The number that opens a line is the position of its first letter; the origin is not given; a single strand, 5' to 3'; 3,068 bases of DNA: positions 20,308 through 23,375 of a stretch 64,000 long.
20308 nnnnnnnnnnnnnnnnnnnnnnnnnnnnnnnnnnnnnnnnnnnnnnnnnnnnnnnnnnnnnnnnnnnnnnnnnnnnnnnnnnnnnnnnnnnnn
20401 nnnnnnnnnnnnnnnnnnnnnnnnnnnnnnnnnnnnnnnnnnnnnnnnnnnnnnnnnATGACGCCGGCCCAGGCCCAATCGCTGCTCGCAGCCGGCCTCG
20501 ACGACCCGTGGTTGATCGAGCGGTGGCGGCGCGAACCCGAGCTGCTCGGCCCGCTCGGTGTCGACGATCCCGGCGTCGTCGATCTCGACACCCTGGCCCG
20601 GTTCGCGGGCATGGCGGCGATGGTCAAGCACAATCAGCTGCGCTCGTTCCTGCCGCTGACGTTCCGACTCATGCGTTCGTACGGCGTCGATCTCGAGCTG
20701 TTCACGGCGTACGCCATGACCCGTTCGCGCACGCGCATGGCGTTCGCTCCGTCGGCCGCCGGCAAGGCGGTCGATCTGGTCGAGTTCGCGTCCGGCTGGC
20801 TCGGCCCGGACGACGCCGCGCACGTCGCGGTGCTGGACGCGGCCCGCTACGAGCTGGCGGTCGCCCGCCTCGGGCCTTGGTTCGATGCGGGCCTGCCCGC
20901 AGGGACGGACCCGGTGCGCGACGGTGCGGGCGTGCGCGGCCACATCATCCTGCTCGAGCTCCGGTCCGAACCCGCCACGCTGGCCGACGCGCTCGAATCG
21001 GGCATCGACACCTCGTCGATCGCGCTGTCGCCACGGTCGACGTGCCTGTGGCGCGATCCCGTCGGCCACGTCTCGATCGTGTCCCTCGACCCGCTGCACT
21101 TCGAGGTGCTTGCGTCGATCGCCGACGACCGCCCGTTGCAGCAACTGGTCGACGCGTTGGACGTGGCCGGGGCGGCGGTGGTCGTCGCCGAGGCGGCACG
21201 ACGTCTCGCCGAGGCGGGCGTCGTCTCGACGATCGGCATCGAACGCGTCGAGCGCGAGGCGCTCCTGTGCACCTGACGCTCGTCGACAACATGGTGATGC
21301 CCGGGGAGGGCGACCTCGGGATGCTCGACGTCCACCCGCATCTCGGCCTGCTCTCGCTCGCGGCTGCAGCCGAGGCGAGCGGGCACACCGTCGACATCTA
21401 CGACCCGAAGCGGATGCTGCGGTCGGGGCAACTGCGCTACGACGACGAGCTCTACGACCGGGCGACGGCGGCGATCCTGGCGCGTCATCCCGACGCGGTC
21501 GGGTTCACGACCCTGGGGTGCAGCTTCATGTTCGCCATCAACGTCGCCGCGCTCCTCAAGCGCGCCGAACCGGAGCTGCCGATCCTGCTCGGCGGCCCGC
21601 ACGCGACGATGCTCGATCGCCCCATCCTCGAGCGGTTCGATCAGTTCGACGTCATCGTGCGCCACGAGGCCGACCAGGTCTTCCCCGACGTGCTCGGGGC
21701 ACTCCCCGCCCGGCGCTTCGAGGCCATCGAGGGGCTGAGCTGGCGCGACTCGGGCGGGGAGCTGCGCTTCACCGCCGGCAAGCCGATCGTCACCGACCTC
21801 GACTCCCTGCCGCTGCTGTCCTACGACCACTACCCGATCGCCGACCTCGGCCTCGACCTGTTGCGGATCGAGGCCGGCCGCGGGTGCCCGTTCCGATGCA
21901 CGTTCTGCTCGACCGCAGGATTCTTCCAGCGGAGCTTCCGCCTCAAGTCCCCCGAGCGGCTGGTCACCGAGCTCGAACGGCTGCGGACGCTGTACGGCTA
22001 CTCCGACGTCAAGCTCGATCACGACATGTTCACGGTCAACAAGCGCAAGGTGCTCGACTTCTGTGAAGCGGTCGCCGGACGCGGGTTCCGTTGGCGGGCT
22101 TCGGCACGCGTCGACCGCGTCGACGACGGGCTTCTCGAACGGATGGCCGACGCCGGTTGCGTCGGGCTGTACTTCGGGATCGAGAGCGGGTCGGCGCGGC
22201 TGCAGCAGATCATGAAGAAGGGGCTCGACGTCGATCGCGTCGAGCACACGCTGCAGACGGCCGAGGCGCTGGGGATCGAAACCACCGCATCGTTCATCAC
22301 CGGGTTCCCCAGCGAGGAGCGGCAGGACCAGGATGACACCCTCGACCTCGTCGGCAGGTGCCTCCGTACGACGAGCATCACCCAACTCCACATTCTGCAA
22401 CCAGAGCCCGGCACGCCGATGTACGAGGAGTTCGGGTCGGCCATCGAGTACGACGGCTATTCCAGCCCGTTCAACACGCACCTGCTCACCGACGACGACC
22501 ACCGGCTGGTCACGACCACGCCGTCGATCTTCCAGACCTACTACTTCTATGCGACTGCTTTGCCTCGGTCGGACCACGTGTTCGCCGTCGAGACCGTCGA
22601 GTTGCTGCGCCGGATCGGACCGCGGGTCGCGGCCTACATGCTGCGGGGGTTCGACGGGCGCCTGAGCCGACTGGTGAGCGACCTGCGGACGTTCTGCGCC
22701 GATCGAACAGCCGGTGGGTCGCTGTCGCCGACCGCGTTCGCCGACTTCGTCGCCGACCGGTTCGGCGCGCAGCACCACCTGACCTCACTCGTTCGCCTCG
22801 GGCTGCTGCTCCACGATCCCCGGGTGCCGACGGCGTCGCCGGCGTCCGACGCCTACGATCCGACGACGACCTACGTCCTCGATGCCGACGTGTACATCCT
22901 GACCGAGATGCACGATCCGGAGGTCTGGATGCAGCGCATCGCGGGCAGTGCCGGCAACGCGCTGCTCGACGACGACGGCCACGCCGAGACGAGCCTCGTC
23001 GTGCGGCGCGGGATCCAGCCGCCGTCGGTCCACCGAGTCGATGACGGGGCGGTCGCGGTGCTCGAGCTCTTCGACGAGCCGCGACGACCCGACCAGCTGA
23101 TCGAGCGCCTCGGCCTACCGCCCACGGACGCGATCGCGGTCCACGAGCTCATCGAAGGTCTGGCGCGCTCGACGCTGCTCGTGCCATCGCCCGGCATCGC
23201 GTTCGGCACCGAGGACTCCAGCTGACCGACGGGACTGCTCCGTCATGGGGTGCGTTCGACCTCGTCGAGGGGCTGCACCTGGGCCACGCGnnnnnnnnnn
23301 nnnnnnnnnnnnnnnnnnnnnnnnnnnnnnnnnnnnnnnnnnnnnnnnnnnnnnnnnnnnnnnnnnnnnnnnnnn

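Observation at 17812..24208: Compact P450 / precursor / MNIO(DUF692)+partner / B12-radical-SAM / methyltransferase RiPP cluster (aminopyruvatide-like) in an actinobacterial genome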

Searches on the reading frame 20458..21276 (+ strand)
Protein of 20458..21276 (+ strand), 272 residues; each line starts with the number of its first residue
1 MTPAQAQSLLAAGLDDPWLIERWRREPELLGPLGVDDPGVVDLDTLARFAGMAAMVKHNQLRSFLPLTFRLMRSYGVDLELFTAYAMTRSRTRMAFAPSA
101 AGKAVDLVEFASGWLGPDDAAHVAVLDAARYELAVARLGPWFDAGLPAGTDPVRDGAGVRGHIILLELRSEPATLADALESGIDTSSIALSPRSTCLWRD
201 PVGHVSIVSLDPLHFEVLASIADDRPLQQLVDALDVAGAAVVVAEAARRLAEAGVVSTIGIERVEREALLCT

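Call 3: search_protein_families(library=pfam, proteins=[window:20458-21276:+], max_evalue=0.01)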
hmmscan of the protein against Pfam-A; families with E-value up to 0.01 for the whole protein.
window:20458-21276:+ (272 aa): 0 families

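Call 22: find_encoding_contigs(protein=window:20458-21276:+, flank=10000, max_places=6)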
Protein window:20458-21276:+ (272 aa): 2 contigs read that carry it; 2 places shown.
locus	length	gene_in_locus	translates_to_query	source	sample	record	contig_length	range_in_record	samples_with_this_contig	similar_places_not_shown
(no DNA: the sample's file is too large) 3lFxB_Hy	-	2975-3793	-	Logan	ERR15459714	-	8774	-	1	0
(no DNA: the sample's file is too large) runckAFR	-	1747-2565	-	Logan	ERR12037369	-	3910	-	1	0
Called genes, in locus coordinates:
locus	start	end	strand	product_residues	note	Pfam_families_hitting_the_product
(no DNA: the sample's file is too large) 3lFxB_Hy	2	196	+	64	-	?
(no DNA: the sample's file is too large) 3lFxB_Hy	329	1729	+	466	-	PF00067:p450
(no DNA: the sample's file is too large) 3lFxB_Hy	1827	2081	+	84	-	-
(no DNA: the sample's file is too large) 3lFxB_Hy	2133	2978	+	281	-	PF05114:MbnB_TglH_ChrH, PF01261:AP_endonuc_2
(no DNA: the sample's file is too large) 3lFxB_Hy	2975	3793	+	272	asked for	-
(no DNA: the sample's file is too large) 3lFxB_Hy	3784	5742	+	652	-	PF02310:B12-binding, PF04055:Radical_SAM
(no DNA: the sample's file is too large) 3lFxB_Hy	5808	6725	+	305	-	PF13649:Methyltransf_25 (weak)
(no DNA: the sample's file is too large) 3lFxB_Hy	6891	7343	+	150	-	-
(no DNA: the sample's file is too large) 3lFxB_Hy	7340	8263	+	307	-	-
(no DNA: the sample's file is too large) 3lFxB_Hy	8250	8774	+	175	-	?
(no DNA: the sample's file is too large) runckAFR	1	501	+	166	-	?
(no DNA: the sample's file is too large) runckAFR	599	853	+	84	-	-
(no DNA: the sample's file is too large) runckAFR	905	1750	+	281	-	PF05114:MbnB_TglH_ChrH, PF01261:AP_endonuc_2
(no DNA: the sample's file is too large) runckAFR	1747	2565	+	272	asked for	-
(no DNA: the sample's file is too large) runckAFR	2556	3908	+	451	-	?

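Call 28: search_protein_families(library=ncbifam, proteins=[window:20458-21276:+], max_evalue=0.01)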
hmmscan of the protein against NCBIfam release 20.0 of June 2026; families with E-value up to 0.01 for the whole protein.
window:20458-21276:+ (272 aa): 1 family
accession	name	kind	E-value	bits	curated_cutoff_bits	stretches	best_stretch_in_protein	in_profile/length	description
NF050149.1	RiPP_bind_ApyI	equivalog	6.4e-54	182.9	200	1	4-251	4-250/260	RiPP maturation protein ApyI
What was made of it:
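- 20458..21276 (+): apyI-like MNIO partner protein (272 aa): an N-terminal helical domain plus a C-terminal RRE-type winged-helix domain. Its start is coupled to the MNIO stop as ATGA. NCBIfam ApyI NF050149 6e-54, 182.9 bits against a cut-off of 200 (call 28).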

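Call 53: search_solved_structures(query=A2, max_evalue=10, show_alignments=2)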
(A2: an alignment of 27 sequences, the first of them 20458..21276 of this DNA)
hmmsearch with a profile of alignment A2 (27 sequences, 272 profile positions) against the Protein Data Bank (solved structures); distinct sequences matched with E-value up to 10: 4.
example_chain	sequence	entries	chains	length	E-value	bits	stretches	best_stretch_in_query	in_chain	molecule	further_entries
5sxy_A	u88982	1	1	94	0.043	16.1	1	213-251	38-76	Bifunctional coenzyme PQQ synthesis protein C/D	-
2o03_A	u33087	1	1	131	0.11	14.8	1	220-265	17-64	probable Zinc uptake regulation protein FurB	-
3euk_L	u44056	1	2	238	0.26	13.6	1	195-268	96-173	Chromosome partition protein mukE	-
5vrd_D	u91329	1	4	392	0.39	13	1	213-251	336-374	Bifunctional coenzyme PQQ synthesis protein C/D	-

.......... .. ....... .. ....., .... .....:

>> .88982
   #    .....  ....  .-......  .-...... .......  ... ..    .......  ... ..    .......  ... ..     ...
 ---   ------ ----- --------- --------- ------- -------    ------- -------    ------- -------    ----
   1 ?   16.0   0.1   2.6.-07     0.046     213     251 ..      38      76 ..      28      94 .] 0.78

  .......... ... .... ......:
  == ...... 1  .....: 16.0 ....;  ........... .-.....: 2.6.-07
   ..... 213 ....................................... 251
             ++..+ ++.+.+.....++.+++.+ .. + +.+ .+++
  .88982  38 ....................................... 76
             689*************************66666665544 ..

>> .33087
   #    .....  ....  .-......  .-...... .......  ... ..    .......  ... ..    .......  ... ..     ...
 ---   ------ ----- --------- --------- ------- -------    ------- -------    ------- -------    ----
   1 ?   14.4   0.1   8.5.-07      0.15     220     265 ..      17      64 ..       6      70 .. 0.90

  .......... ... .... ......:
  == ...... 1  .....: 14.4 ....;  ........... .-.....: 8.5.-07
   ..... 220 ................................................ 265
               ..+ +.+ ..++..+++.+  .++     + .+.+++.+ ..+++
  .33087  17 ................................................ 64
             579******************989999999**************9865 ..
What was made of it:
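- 20458..21276 (+): A family profile hits PqqD at the C-terminus, E 0.043 (call 53).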

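Call 54: find_homologous_proteins(query=window:20458-21276:+, max_evalue=1e-10)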
Query window:20458-21276:+ (272 aa): 1 proteins with E <= 1e-10 among 8000 candidates.
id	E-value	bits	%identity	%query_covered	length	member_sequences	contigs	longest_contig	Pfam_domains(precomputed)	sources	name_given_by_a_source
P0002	5.4e-171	585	100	100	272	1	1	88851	-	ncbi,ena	-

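Call 55: search_protein_families(library=pfam, alignment_id=A2, max_evalue=0.5)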
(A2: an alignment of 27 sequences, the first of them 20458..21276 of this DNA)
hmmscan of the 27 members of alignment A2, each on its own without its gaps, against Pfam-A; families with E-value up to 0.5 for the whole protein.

A. member 1, window:20458-21276:+ (272 aa): 1 family
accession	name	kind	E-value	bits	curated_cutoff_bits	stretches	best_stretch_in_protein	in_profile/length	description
PF22106.1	NGO1945_C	-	0.066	14.1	27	1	192-234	26-69/93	NGO1945 C-terminal domain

B. families by the number of members that match (of 27 scanned): 14 families
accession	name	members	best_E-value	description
PF22106.1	NGO1945_C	5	0.0024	NGO1945 C-terminal domain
PF05402.18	PqqD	4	0.059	Coenzyme PQQ synthesis protein D (PqqD)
PF14407.11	Frankia_peptide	2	0.011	Ribosomally synthesized peptide prototyped by Frankia Franean1_4349.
PF21782.3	PKMT_2nd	2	0.032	PKMT, C-terminal winged helix domain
PF12840.13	HTH_20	2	0.072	Helix-turn-helix domain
PF18845.6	baeRF_family3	1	0.088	Bacterial archaeo-eukaryotic release factor family 3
PF13404.12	HTH_AsnC-type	1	0.095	AsnC-type helix-turn-helix domain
PF12802.13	MarR_2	1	0.15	MarR family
PF07899.16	Frigida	1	0.16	Frigida-like protein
PF20060.4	DUF6459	1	0.18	Family of unknown function (DUF6459)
PF15061.11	DUF4538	1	0.21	Domain of unknown function (DUF4538)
PF02016.21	Peptidase_S66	1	0.22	LD-carboxypeptidase N-terminal domain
PF17937.6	TetR_C_28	1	0.3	Tetracyclin repressor-like, C-terminal domain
PF21475.2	PaaA-like_N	1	0.31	PaaA-like, N-terminal domain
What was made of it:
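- On Aminopyruvatide (apy) RiPP family: Weak PqqD and NGO1945_C signals at the C-terminus (calls 53, 55).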

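Call 64: search_protein_representatives(protein=window:20458-21276:+)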
Query: 272 residues. Proteins with E-value up to 0.001 (for the whole library): 168; up to 1e-10: 99; up to 1e-30: 10. The best 150 are listed.
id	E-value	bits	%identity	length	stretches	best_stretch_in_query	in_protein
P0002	1.7e-171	585.2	100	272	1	1-272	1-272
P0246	9.2e-62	225.5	48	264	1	1-269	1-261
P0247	1.1e-47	179.4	43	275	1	4-258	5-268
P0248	1.0e-43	166.4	41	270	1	2-257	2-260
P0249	3.8e-38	148.1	42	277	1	6-235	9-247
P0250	2.2e-35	139.0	45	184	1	93-257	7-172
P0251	5.1e-34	134.6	40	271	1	1-256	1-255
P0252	1.7e-32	129.6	36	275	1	1-256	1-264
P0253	8.6e-32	127.3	37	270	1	5-256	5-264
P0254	9.9e-31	123.8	40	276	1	1-224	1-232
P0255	2.1e-30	122.7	41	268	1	9-226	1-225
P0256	6.8e-30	121.1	37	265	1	1-256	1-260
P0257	9.0e-29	117.4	38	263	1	4-256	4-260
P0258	5.7e-28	114.8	45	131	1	3-132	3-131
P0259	6.9e-28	114.5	36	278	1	2-256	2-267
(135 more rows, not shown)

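Call 73: predict_structure(alignment_id=A4)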
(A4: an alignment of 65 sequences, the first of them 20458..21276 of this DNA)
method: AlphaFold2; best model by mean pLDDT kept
length: 272 residues; sequences in the alignment: 65
mean_pLDDT: 93.7   pTM: 0.88
mean pLDDT of the five models: 93.7, 92.9, 92.6, 91.8, 91.7
residues with pLDDT >= 90: 237; 70-90: 27; 50-70: 8; < 50: 0
segments of 3 or more residues with pLDDT < 50: none
pLDDT, mean of each block of 10 residues (from residue 1): 94 97 97 95 98 98 97 98 98 96 96 95 98 93 71 78 97 97 96 97 95 97 93 95 95 91 82 74
secondary structure, 60 per line:
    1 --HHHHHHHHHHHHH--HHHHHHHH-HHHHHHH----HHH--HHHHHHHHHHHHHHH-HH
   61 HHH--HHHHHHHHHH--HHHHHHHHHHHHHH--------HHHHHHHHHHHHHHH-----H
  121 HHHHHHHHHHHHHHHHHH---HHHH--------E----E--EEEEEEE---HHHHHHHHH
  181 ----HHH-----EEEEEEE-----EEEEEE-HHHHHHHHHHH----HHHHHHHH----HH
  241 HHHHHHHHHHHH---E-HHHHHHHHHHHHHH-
elements in order: H3-15 H18-25 H27-33 H43-57 H59-63 H66-75 H78-91 H100-114 H120-138 H142-145 E162-168 H172-180 E193-199 E205-210 H212-222 H227-234 H239-252 H258-271
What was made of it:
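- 20458..21276 (+): AlphaFold2 model pLDDT 93.7 (call 73).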

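Call 75: fold_search(model_id=the predicted structure, library=pdb)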
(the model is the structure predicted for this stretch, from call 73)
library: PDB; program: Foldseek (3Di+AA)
matches with E <= 10: 162; with E <= 0.001: 2
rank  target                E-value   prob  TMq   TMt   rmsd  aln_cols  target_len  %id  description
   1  8hi7_A                5.3e-05  1.00  0.43  0.43   9.7       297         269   16  Crystal structure of a holoenzyme TglHI with two Fe irons for Pseudomonas syringae Peptidyl (S) 2-mercaptoglycine bios (released 2023-08-23)
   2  8hci_A                1.4e-04  1.00  0.43  0.43   8.3       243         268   17  Crystal structure of a holoenzyme Fe-free TglHI for Pseudomonas syringae Peptidyl (S) 2-mercaptoglycine biosynthesis (released 2023-08-23)
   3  3dee                  6.2e-03  1.00  0.38  0.49   7.7       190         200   13  CRYSTAL STRUCTURE OF A PUTATIVE REGULATORY PROTEIN INVOLVED IN TRANSCRIPTION (NGO1945) FROM NEISSERIA GONORRHOEAE FA 109 (released 2008-08-05)
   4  1nty                  5.8e-01  0.05  0.11  0.11  17.7       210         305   10  Crystal structure of the first DH/PH domain of Trio to 1.7 A (released 2004-06-29)
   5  7vzq_A                1.3e+00  0.25  0.21  0.09   9.8       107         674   15  The structure of GdmN V24Y/G157A/R158A/G188R mutant in complex with carbamoyl adenylate intermediate (released 2022-11-16)
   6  3r2d_A                1.3e+00  0.10  0.17  0.27  10.5       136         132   12  Crystal Structure of Antitermination Factors NusB and NusE in complex with dsRNA (released 2011-06-22)
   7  7vzu_A                1.4e+00  0.30  0.15  0.07  10.0        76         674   13  The structure of GdmN Y82F mutant (released 2022-11-16)
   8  5hft_B                1.6e+00  0.09  0.10  0.17  14.2        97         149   16  Crystal structure of HpxW (released 2016-06-29)
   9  3fjv_A                1.7e+00  0.03  0.11  0.14  16.4       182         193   11  Crystal structure of novel protein of unknown function (YP_111841.1) from BURKHOLDERIA PSEUDOMALLEI K96243 at 1.90 A r (released 2009-01-13)
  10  7vyj_A                1.8e+00  0.28  0.15  0.07  10.1        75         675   11  The structure of GdmN in complex with carbamoyl adenylate intermediate (released 2022-11-16)
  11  7vx0_B                1.9e+00  0.33  0.15  0.07   4.6        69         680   14  The structure of GdmN complex with ATP (released 2022-11-16)
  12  2dbu_B                2.2e+00  0.03  0.09  0.11  13.0        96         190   20  Crystal Structure of Gamma-glutamyltranspeptidase from Escherichia coli (released 2006-04-18)
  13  5axi_B                2.2e+00  0.03  0.16  0.14  18.8       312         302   10  Crystal structure of Cbl-b TKB domain in complex with Cblin (released 2016-03-02)
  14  4ns5                  2.4e+00  0.05  0.17  0.22  13.3       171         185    9  Crystal structure of human BS69 Bromo-Zinc finger-PWWP (released 2014-04-09)
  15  7vzy_B                2.5e+00  0.28  0.15  0.07   4.6        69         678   14  The structure of GdmN complex with AMP and 20-O-methyl-19-chloroproansamitocin (released 2022-11-16)
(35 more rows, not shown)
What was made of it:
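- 20458..21276 (+): The top Foldseek matches are TglI (8hi7_A, 5e-05) and NGO1945 (3dee, 6e-03) (call 75).
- On Aminopyruvatide (apy) RiPP family: AlphaFold2 pLDDT 93.7, with TglI and NGO1945 as the top structural matches (calls 73, 75).
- The AlphaFold2 model has pLDDT 93.7, and its best structural matches are the MNIO partners TglI and NGO1945 (calls 73, 75).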

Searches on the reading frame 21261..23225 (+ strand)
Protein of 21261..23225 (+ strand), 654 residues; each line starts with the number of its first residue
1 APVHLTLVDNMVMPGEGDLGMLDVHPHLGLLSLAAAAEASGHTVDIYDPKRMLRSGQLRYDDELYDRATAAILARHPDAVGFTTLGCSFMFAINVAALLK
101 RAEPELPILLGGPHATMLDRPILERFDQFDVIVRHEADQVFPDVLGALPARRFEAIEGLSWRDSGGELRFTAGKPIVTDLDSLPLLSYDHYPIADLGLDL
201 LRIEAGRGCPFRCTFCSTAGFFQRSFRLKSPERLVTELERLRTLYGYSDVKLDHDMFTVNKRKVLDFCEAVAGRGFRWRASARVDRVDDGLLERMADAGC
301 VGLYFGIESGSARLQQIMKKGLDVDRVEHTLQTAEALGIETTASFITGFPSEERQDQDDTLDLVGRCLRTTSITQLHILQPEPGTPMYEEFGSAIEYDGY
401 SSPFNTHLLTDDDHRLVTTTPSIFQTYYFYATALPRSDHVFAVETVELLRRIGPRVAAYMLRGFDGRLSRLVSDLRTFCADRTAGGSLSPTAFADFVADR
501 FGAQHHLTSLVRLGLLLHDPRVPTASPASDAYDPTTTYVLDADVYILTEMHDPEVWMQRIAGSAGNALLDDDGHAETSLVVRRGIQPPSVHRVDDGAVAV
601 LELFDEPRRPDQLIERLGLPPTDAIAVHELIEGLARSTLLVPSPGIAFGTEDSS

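Call 3: search_protein_families(library=pfam, proteins=[window:21261-23225:+], max_evalue=0.01)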
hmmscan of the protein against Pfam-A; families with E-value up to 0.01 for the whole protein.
window:21261-23225:+ (654 aa): 2 families
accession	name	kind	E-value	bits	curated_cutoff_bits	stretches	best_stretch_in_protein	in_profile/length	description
PF04055.27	Radical_SAM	-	2.3e-20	73.9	29.5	1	204-364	2-166/166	Radical SAM superfamily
PF02310.24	B12-binding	-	7.7e-15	55.2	32.1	1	24-144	11-120/121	B12 binding domain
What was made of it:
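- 21267..23225 (+): apyD-like B12-binding radical SAM C-methyltransferase (652 aa) with a C-terminal peptide-binding domain. Predicted to beta-methylate Tyr83. Pfam B12-binding 8e-15 and Radical_SAM 2e-20 (call 3).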

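Call 28: search_protein_families(library=ncbifam, proteins=[window:21267-23225:+], max_evalue=0.01)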
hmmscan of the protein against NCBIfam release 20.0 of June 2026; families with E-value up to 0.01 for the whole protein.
window:21267-23225:+ (652 aa): 25 families
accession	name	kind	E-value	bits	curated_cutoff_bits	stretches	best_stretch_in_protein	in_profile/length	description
NF050148.1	rSAM_ApyD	equivalog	1.2e-288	958.9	750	1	1-633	1-639/645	RiPP biosynthesis radical SAM protein ApyD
TIGR03471.1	HpnJ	equivalog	3.1e-41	141.8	577.6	1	80-388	74-386/472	hopanoid biosynthesis associated radical SAM protein HpnJ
TIGR02026.1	BchE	equivalog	3.1e-37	128.6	481.35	1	66-398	55-396/497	magnesium-protoporphyrin IX monomethyl ester anaerobic oxidative cyclase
TIGR03975.1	rSAM_ocin_1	subfamily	3.8e-32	111.6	281.85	1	59-361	113-426/606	RiPP maturation radical SAM C-methyltransferase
TIGR04014.1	B12_SAM_MJ_0865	equivalog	6e-30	104.4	360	1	98-386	62-355/434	methyl-coenzyme M reductase glutamine C-methyltransferase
TIGR04479.1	bcpD_PhpK_rSAM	subfamily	8.1e-29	100.3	600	1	73-369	109-413/504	PhpK family radical SAM P-methyltransferase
TIGR04013.1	B12_SAM_MJ_1487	hypoth_equivalog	9.9e-26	90.5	251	2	301-388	269-356/382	TIGR04013 family B12-binding domain/radical SAM domain-containing protein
NF033070.1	rSAM_AprD4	equivalog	2.3e-25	89.4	500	1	198-386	196-387/456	AprD4 family radical SAM diol-dehydratase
NF038361.1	rSAM_Sden_1168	equivalog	7.8e-23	80.8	575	1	22-389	82-473/560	Sden_1168 family B12-binding radical SAM P-methyltransferase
NF033712.0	B12_rSAM_KedN5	subfamily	5.3e-21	74.5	700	1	66-239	54-236/624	KedN5 family methylcobalamin-dependent radical SAM C-methyltransferase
TIGR04385.1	B12_rSAM_cofa1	equivalog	1.3e-20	74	450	1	24-364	20-363/438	B12 lower ligand biosynthesis radical SAM protein BzaD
TIGR04367.1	HpnR_B12_rSAM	equivalog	2.2e-20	72.7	650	1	26-387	23-371/490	hopanoid C-3 methylase HpnR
TIGR04295.1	B12_rSAM_oligo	hypoth_equivalog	3.8e-17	62.1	400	1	107-320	105-316/422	TIGR04295 family B12-binding domain-containing radical SAM protein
TIGR04072.2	rSAM_ladder_B12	equivalog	1.4e-16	60.1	360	1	26-362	19-346/443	lipid biosynthesis B12-binding/radical SAM protein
TIGR03960.1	rSAM_fuse_unch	hypoth_equivalog_domain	2.4e-13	49.5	462.3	1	171-362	226-421/605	TIGR03960 family B12-binding radical SAM protein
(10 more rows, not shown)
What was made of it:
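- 21267..23225 (+): NCBIfam ApyD NF050148 1.2e-288, 958.9 bits against a cut-off of 750 (call 28).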
